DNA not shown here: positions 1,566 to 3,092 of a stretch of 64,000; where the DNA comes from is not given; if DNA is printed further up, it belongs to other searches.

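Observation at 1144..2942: AT-rich two-gene cassette (ABC/AAA_15-21-type ATPase + 190-aa PD-(D/E)xK-like protein) inserted in, and translationally coupled to, a rhamnose/glycosyltransferase operon: candidate uncharacterised ATPase-effector (defence-like) system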

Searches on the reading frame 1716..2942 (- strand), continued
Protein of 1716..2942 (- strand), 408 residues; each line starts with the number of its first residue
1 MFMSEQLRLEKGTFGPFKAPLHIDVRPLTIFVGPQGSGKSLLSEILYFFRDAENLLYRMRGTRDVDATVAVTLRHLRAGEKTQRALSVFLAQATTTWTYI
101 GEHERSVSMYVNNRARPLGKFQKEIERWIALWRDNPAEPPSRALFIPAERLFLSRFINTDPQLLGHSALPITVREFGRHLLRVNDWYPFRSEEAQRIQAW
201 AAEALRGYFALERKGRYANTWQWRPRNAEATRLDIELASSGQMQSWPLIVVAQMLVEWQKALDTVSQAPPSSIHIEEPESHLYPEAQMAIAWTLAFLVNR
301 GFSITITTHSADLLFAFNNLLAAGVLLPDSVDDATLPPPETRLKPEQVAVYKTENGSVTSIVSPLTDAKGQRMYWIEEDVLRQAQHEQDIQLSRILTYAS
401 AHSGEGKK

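Call 35: find_related_loci(query=A5, collection=genome_contigs, flank=8000)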
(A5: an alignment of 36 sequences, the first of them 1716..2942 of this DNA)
Query A5 (408 aa) in genome_contigs; peptide patterns used: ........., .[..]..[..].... (x = any residue, [..] = any of these).
599 stretches matched a pattern (row limit reached: there are more); 151 encode a relative of the query (tblastn E <= 1e-3); the best 80 are kept; 80 distinct loci.
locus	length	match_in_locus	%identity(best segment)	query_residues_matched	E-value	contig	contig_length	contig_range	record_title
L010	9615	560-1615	40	4-351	9e-65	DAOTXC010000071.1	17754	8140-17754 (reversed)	MAG TPA_asm: Anaerolineae bacterium isolate H19_217 k113_292423, whole genome shotgun sequence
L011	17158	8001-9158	35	9-380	6e-56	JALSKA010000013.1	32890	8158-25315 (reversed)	MAG: Ardenticatenaceae bacterium isolate 354-166_metabat2_scaf2bin.128 354-166_scaffold_1172_c1, whole genome shotgun se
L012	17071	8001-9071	37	4-363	3e-53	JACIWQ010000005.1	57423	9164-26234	MAG: Thermoflexales bacterium isolate MAG-30 Thermoflexales_E3_bin20_Scaffold_5, whole genome shotgun sequence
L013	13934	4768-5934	33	7-399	2e-49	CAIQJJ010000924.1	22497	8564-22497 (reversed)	MAG: uncultured Anaerolineales bacterium isolate LaPlata-a_bin-2312 genome assembly, contig: bin-2312:924/927, whole gen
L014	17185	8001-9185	31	3-399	6e-41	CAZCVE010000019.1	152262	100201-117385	MAG TPA_asm: uncultured Sandaracinaceae bacterium isolate SRP302895_co1_485 genome assembly, contig: NODE_214_length_152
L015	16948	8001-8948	31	4-321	5e-38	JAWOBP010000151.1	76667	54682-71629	MAG: Polyangia bacterium isolate BLK3-3.bin.217 k191_2553652, whole genome shotgun sequence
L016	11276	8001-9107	28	2-384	5e-26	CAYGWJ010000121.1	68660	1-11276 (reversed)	MAG TPA_asm: uncultured Anaerolineae bacterium isolate ERP119294_co2_411 genome assembly, contig: k141_4370759, whole ge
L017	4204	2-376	42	234-363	5e-26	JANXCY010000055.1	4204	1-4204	MAG: Anaerolineae bacterium isolate SKYB88 NODE_55_length_4204_cov_25.845651, whole genome shotgun sequence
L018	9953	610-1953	32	6-359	5e-13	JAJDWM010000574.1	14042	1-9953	MAG: Bryobacterales bacterium isolate jk18x25bins.29 k141_670743, whole genome shotgun sequence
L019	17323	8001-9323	36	5-351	1e-12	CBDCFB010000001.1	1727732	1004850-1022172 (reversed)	MAG: Dehalococcoidia bacterium isolate 197aea84-9146-475f-a767-9aad1a17c687 genome assembly, contig: contig_1, whole gen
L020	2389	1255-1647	28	205-360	3e-12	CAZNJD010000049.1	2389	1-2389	MAG TPA_asm: uncultured Sulfurovum sp. isolate binchicken_co219_126 genome assembly, contig: k141_1206011, whole genome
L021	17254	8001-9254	28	13-351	6e-12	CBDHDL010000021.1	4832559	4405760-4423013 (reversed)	MAG: Candidatus Poribacteria bacterium isolate 20da9595-a677-4a4b-9313-254fbc54331e genome assembly, contig: contig_21,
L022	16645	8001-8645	28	137-351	6e-12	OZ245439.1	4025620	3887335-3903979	MAG: Dehalococcoidia bacterium isolate 8d673fb0-6267-4ca5-9ff6-096bfbafaff1 genome assembly, chromosome: 1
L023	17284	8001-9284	30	13-351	1e-11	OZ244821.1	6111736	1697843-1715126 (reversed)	MAG: Candidatus Poribacteria bacterium isolate f8e195d4-717b-4ac2-aaf5-fcbd41c48ae0 genome assembly, chromosome: 1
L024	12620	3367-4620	39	13-352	2e-11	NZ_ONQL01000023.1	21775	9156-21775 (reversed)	Uncultured Methanobrevibacter sp. isolate RUG545, whole genome shotgun sequence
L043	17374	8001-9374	33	6-351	2e-9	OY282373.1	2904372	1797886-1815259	MAG: uncultured Nitrospirales bacterium genome assembly, chromosome: 1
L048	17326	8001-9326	26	3-362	3e-9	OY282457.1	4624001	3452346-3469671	MAG: uncultured Candidatus Binatia bacterium genome assembly, chromosome: 1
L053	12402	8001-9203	38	6-326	9e-9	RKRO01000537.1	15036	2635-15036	MAG: Candidatus Poribacteria bacterium isolate PNGco_C_bin3 scaffold_551, whole genome shotgun sequence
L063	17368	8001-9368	41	7-352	2e-8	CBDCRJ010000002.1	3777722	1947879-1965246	MAG: Dehalococcoidia bacterium isolate 2d39826d-14c6-4929-8ced-310aa4e6ff2e genome assembly, contig: contig_2, whole gen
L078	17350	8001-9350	31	4-356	7e-8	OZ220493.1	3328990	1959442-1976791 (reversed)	MAG: Arenicellales bacterium isolate 47beb661-ae7e-4fa4-8a93-5fda29c9c754 genome assembly, chromosome: 1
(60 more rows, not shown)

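Call 49: find_encoding_contigs(protein=P0011, flank=5000, max_places=1)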
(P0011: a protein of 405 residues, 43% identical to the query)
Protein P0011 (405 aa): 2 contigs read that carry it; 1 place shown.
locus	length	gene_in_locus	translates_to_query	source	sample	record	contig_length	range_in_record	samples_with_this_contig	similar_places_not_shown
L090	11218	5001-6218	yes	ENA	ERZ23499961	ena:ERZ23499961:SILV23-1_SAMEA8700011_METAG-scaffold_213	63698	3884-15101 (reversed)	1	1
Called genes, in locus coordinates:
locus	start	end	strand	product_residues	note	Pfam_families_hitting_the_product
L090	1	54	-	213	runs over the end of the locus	PF08281:Sigma70_r4_2, PF04545:Sigma70_r4 (weak), PF22233:PhyR_sigma-like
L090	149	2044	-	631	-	PF00012:HSP70, PF06723:MreB_Mbl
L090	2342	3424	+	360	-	PF03462:PCRF, PF00472:RF-1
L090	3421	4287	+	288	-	PF17827:PrmC_N, PF05175:MTS, PF06325:PrmA (weak), PF12847:Methyltransf_18, PF08242:Methyltransf_12 (weak), PF13649:Methyltransf_25, PF13847:Methyltransf_31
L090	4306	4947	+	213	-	PF01300:Sua5_yciO_yrdC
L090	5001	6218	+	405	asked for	PF13304:AAA_21, PF13175:AAA_15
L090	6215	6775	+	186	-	-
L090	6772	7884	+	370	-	PF13439:Glyco_transf_4, PF13579:Glyco_trans_4_4 (weak), PF20706:GT4-conflict, PF00534:Glycos_transf_1, PF13692:Glyco_trans_1_4, PF13524:Glyco_trans_1_2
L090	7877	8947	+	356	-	PF01075:Glyco_transf_9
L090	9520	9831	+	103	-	-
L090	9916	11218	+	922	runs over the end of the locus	-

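Call 50: find_encoding_contigs(protein=P0030, flank=5000, max_places=1)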
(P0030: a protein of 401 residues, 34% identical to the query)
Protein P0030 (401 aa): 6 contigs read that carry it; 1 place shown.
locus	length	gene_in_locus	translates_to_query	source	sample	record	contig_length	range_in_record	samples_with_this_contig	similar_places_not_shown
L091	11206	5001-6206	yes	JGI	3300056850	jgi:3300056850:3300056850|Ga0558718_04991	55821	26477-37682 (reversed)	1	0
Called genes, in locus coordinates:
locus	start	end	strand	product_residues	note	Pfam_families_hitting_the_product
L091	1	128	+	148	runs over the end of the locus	PF13801:Metal_resist, PF07813:LTXXQ, PF16231:DUF4890 (weak)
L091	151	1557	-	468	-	PF00330:Aconitase, PF00694:Aconitase_C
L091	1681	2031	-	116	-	PF00330:Aconitase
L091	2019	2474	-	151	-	PF00330:Aconitase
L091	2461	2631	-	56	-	PF00330:Aconitase (weak)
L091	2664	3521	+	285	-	PF00210:Ferritin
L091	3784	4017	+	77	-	PF01590:GAF (weak), PF13185:GAF_2 (weak)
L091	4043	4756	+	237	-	-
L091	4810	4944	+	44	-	-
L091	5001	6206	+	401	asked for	PF13304:AAA_21, PF13175:AAA_15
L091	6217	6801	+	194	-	-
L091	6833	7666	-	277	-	PF00989:PAS (weak), PF13188:PAS_8 (faint), PF08448:PAS_4, PF13426:PAS_9 (weak), PF01740:STAS, PF13466:STAS_2 (faint)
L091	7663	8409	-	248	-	PF00561:Abhydrolase_1, PF12146:Hydrolase_4 (weak), PF12697:Abhydrolase_6, PF12695:Abhydrolase_5 (weak)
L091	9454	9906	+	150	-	PF13581:HATPase_c_2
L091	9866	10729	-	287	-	PF08448:PAS_4, PF08447:PAS_3 (weak), PF01740:STAS, PF13466:STAS_2 (weak)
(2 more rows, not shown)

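Call 51: find_encoding_contigs(protein=P0032, flank=5000, max_places=1)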
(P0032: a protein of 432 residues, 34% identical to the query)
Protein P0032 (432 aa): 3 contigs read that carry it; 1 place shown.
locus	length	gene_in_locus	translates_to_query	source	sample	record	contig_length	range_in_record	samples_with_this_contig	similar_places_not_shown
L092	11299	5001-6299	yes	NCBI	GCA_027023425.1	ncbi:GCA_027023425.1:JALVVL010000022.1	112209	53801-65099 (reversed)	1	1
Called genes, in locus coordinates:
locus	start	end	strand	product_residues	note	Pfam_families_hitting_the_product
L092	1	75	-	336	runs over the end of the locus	-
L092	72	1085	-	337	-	PF00892:EamA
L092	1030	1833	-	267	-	PF03099:BPL_LplA_LipB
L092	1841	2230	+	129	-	PF01648:ACPS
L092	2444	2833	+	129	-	-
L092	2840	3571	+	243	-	PF01553:Acyltransferase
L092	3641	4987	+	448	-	PF01368:DHH, PF00571:CBS (weak), PF02833:DHHA2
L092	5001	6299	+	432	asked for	PF13304:AAA_21, PF13175:AAA_15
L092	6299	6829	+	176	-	-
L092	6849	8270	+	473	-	PF00941:FAD_binding_5, PF03450:CO_deh_flav_C, PF01799:Fer2_2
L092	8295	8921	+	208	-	-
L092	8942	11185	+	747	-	PF01315:Ald_Xan_dh_C, PF02738:MoCoBD_1, PF20256:MoCoBD_2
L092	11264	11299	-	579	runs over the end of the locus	PF00496:SBP_bac_5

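Call 52: find_encoding_contigs(protein=P0037, flank=5000, max_places=1)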
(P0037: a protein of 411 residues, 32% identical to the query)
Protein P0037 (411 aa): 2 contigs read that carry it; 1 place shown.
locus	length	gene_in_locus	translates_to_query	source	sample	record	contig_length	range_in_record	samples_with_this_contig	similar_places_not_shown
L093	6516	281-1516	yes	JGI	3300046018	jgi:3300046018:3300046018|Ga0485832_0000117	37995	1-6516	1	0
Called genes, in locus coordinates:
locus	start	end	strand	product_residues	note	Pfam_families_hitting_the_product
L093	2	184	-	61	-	?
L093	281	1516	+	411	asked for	PF13175:AAA_15, PF13304:AAA_21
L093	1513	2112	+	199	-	-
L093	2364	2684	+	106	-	-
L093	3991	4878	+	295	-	PF13964:Beta-prop_Calicin (faint), PF25210:Kelch_FKB95, PF24681:Kelch_KLHDC2_KLHL20_DRC7, PF13415:Beta-prop_FBX42, PF01344:Kelch_1 (weak)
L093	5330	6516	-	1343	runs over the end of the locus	PF02384:N6_Mtase (faint), PF20473:MmeI_Mtase (weak), PF07669:Eco57I, PF20473:MmeI_Mtase, PF20466:MmeI_TRD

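Call 55: search_dna_similar(query=window:1716-2942:-, collection=plasmids, mode=protein, max_evalue=0.00001, max_rows=10)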
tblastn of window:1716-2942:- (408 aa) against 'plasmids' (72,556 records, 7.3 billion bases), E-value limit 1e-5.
No match.

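Call 57: search_protein_families(library=pfam, proteins=[L010:2446-2877:+, L010:2943-3923:+, L010:4004-5575:+, L011:6267-7724:+, L011:4582-6666:+, L011:9789-10646:+, L012:7384-7977:+, L012:6122-7423:-, L012:9521-11197:+, L013:3823-4440:+], max_evalue=0.00001)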
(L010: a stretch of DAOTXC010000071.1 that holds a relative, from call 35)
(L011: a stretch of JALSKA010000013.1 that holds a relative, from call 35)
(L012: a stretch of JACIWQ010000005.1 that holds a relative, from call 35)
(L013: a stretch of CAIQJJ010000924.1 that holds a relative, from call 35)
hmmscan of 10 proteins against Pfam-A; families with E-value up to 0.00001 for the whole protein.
L010:2446-2877:+ (144 aa): 0 families

L010:2943-3923:+ (327 aa): 1 family
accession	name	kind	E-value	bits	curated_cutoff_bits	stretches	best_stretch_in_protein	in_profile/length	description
PF11392.14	AllH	-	1.3e-25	90.6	25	1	210-314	2-108/109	Oxamate carbamoyltransferase subunit AllH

L010:4004-5575:+ (524 aa): 2 families
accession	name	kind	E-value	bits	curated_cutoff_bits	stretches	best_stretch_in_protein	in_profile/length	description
PF00549.24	Ligase_CoA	-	2.6e-40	138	24.5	1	360-522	1-128/128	CoA-ligase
PF02629.25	CoA_binding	-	4.9e-07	30.9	22.3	1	199-291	5-96/97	CoA binding domain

L011:6267-7724:+ (486 aa): 1 family
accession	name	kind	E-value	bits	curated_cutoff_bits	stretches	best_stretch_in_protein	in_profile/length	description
PF00742.24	Homoserine_dh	-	1.2e-47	162.4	22.9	1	288-483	1-173/173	Homoserine dehydrogenase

L011:4582-6666:+ (695 aa): 0 families

L011:9789-10646:+ (286 aa): 3 families
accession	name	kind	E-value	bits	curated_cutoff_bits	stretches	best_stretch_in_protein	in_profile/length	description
PF12706.13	Lactamase_B_2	-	7.3e-31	107.8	27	1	70-251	1-200/200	Beta-lactamase superfamily domain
PF13483.12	Lactamase_B_3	-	2.6e-25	89.7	24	1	53-250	1-160/160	Beta-lactamase superfamily domain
PF00753.33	Lactamase_B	-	7.5e-14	52.6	22.7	1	55-250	2-196/196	Metallo-beta-lactamase superfamily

L012:7384-7977:+ (198 aa): 1 family
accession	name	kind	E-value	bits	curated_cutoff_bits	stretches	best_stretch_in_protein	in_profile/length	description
PF02674.22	Colicin_V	-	3e-09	37.5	29.3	1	17-132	4-117/144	Colicin V production protein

L012:6122-7423:- (434 aa): 0 families

L012:9521-11197:+ (559 aa): 3 families
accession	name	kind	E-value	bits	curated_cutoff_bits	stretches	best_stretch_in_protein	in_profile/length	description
PF01225.30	Mur_ligase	-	5.1e-27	94.5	21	1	85-182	1-93/95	Mur ligase family, catalytic domain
PF02875.26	Mur_ligase_C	-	2.7e-26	93.3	28.4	1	412-540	1-127/127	Mur ligase, glutamate ligase domain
PF08245.18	Mur_ligase_M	-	7.3e-25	88.5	24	1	188-390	1-200/200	Mur ligase middle domain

L013:3823-4440:+ (206 aa): 2 families
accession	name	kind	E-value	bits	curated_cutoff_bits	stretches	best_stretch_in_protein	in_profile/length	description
PF04140.19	ICMT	-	3.2e-14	53.5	24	1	100-186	6-95/95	Isoprenylcysteine carboxyl methyltransferase (ICMT) family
PF04191.18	PEMT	-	5.1e-11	43.4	25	1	92-190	3-104/105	Phospholipid methyltransferase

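Call 58: search_protein_families(library=pfam, proteins=[L013:2148-3842:+, L013:6597-7799:+, L014:6920-8119:-, L014:4607-6916:-, L014:9842-12325:-, L015:5641-8076:-, L015:9564-11021:+, L016:7131-7943:+, L016:6029-7141:+, L016:9666-10445:+], max_evalue=0.00001)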
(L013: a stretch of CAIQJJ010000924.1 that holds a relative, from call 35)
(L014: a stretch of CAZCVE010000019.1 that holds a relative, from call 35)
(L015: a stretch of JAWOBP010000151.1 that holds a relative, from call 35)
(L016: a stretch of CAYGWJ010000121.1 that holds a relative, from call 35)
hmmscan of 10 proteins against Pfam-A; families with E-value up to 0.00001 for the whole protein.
L013:2148-3842:+ (565 aa): 1 family
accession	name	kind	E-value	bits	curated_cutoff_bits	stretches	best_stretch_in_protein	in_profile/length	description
PF00391.29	PEP-utilizers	-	3.4e-25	87.9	23.1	1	482-553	1-72/72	PEP-utilising enzyme, mobile domain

L013:6597-7799:+ (401 aa): 2 families
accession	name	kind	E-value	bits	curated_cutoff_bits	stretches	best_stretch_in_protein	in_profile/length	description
PF00793.26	DAHP_synth_1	-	1.3e-44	152.5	25.5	1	127-376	16-259/270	DAHP synthetase I family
PF18152.6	DAHP_snth_FXD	-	3.9e-08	33.4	27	1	27-100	1-67/67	DAHP synthase ferredoxin-like domain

L014:6920-8119:- (400 aa): 0 families

L014:4607-6916:- (770 aa): 0 families

L014:9842-12325:- (828 aa): 6 families
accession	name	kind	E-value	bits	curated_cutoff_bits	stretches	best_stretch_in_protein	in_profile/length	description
PF00580.27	UvrD-helicase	-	1.5e-83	281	23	1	27-287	1-270/271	UvrD/REP helicase N-terminal domain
PF13361.12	UvrD_C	-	1e-71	242.6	25.6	1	293-662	1-349/350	UvrD-like helicase C-terminal domain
PF13245.12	AAA_19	-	1.6e-23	83.8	25.1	1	39-271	11-132/134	AAA domain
PF13538.12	UvrD_C_2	-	8.2e-09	35.6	27.4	0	598-618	2-22/52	UvrD-like helicase C-terminal domain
PF01443.25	Viral_helicase1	-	7e-07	29.7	21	0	598-658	177-226/228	Viral superfamily 1 RNA helicase core domain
PF13604.12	AAA_30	-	3.9e-06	27.2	27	0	32-92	7-67/191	AAA domain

L015:5641-8076:- (812 aa): 0 families

L015:9564-11021:+ (486 aa): 5 families
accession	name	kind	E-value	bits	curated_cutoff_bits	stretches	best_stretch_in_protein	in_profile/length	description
PF00158.32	Sigma54_activat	-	3.1e-63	212.9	20.2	1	184-350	1-167/168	Sigma-54 interaction domain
PF14532.12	Sigma54_activ_2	-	5.2e-19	69.3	25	1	185-355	1-138/138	Sigma-54 interaction domain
PF25601.1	AAA_lid_14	-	2.3e-17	63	27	1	356-423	1-70/87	AAA+ ATPase lid domain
PF02954.25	HTH_8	-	9.7e-10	38.5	22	1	443-481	2-40/42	Bacterial regulatory protein, Fis family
PF07728.20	AAA_5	-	7e-07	29.8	22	1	207-325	1-122/139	AAA domain (dynein-related subfamily)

L016:7131-7943:+ (271 aa): 1 family
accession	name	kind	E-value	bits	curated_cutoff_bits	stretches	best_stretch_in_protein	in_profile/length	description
PF02578.20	Cu-oxidase_4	-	9.1e-67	225.4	22.9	1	40-266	1-235/238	Multi-copper polyphenol oxidoreductase laccase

L016:6029-7141:+ (371 aa): 1 family
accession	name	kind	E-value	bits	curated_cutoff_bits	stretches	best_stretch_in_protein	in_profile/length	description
PF00072.30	Response_reg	-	1.2e-30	106.4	30.2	1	12-120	1-109/111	Response regulator receiver domain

L016:9666-10445:+ (260 aa): 1 family
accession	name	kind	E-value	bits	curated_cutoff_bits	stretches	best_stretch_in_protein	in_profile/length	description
PF01168.26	Ala_racemase_N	-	5.7e-16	59.3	24.1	1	34-255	19-217/220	Alanine racemase, N-terminal domain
